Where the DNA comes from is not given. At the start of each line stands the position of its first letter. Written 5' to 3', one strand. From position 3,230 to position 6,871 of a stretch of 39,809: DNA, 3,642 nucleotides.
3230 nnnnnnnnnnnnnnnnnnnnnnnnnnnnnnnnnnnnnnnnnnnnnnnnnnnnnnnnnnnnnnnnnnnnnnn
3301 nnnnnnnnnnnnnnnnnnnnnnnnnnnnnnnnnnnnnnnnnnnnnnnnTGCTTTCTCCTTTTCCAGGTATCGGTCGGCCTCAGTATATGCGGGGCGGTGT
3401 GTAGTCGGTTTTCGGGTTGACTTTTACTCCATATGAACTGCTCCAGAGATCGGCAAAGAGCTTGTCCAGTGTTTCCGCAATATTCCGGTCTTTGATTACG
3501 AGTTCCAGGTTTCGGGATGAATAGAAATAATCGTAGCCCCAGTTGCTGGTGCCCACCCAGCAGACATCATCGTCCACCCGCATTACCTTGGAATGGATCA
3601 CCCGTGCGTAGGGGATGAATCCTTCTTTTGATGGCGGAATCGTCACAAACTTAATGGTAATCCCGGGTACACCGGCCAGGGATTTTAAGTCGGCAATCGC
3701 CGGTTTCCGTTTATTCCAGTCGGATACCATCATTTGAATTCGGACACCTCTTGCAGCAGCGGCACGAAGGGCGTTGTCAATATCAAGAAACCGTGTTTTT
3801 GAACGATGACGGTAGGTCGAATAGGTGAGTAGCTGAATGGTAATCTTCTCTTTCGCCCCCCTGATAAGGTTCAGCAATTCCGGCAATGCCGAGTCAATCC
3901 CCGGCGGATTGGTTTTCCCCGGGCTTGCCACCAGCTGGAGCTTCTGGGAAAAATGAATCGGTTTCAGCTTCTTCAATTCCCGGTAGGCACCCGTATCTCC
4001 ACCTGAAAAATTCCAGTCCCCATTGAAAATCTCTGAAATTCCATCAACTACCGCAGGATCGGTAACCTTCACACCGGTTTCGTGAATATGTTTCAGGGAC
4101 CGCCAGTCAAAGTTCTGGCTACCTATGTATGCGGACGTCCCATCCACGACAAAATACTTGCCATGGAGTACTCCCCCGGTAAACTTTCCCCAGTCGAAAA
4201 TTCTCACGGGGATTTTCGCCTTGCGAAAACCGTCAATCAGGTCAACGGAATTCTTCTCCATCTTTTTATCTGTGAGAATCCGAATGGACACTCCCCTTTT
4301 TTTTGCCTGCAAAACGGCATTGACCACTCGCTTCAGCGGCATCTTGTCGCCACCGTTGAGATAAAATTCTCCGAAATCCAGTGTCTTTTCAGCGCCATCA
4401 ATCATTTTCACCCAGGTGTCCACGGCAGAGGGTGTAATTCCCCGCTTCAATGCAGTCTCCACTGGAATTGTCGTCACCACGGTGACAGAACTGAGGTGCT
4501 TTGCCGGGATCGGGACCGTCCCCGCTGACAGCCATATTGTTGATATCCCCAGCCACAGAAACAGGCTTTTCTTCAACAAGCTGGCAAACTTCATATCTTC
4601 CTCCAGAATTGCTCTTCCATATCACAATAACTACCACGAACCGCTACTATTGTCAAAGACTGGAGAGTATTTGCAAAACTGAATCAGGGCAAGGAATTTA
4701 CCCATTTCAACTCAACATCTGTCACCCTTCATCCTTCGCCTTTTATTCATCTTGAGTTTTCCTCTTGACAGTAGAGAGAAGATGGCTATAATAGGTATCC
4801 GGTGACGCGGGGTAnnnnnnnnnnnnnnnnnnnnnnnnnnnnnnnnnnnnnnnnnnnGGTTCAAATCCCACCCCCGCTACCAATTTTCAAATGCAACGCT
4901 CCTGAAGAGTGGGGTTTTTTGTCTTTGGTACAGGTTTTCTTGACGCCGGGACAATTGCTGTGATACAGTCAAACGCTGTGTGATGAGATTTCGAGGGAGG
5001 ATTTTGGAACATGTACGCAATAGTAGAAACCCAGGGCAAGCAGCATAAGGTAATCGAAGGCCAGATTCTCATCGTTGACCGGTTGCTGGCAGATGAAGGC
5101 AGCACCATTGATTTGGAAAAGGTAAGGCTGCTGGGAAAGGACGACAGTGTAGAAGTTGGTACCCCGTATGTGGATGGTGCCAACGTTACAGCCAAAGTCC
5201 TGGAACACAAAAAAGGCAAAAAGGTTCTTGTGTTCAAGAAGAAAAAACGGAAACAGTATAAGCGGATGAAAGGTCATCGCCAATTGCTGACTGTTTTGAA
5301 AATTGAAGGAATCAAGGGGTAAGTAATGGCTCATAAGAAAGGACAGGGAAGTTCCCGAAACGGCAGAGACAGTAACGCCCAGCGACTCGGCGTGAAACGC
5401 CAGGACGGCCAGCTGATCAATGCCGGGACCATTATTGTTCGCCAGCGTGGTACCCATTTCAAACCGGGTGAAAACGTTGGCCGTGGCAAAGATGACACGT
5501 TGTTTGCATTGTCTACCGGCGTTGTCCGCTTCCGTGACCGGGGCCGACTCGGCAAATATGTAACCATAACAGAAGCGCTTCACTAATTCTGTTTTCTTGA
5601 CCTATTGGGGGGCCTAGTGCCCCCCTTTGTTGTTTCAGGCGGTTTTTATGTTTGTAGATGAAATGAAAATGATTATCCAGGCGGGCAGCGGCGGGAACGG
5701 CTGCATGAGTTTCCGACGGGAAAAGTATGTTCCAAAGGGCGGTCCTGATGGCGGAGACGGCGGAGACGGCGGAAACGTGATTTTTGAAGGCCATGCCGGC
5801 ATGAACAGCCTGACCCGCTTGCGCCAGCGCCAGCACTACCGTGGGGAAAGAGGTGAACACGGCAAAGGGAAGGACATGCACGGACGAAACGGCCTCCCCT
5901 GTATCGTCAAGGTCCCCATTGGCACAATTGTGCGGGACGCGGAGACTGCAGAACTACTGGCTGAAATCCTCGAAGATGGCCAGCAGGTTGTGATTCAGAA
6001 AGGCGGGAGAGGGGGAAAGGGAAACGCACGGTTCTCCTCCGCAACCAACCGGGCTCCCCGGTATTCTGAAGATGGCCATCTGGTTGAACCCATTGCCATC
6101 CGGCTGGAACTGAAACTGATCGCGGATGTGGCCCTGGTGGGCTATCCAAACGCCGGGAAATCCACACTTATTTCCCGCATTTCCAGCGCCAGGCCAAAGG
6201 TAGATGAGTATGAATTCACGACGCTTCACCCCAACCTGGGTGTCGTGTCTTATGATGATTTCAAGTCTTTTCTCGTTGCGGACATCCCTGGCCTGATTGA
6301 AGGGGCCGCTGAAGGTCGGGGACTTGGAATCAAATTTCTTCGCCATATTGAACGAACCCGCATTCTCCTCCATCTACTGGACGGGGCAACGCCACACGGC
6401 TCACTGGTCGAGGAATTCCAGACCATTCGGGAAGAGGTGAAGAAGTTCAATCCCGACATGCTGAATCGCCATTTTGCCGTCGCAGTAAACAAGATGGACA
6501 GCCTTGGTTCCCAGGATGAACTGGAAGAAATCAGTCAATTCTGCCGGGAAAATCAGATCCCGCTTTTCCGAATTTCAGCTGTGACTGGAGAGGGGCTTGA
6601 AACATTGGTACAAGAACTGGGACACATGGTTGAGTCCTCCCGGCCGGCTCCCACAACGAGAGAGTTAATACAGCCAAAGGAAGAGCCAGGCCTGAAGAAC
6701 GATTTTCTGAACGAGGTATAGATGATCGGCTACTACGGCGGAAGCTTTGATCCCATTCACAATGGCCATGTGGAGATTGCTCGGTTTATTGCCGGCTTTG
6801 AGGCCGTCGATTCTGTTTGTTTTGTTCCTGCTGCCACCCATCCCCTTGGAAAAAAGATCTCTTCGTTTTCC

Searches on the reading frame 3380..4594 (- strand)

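Call 65: search_protein_families(library=pfam, proteins=[window:3380-4594:-], max_evalue=0.00001)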
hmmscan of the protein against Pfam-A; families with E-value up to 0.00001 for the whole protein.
window:3380-4594:- (404 aa): 2 families
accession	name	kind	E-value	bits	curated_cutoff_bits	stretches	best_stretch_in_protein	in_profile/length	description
PF13091.12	PLDc_2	-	3.6e-43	147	27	2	63-194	3-132/132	PLD-like domain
PF00614.28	PLDc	-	2.6e-11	43.5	21.9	1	140-166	2-28/28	Phospholipase D Active site motif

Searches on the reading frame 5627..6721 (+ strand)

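Call 65: search_protein_families(library=pfam, proteins=[window:5627-6721:+], max_evalue=0.00001)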
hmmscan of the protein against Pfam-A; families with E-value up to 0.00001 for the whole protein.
window:5627-6721:+ (364 aa): 4 families
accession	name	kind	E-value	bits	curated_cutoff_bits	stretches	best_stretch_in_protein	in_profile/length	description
PF01018.28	GTP1_OBG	-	6.7e-58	195.1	27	1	10-164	1-155/155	GTP1/OBG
PF01926.29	MMR_HSR1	-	3.5e-25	88.7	21.9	1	167-289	1-113/113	50S ribosome-binding GTPase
PF02421.24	FeoB_N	-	2.6e-11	43.7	27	1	167-330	2-155/156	Ferrous iron transport protein B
PF00009.33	GTP_EFTU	-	5.8e-06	26.4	26.5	0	280-335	121-186/188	Elongation factor Tu GTP binding domain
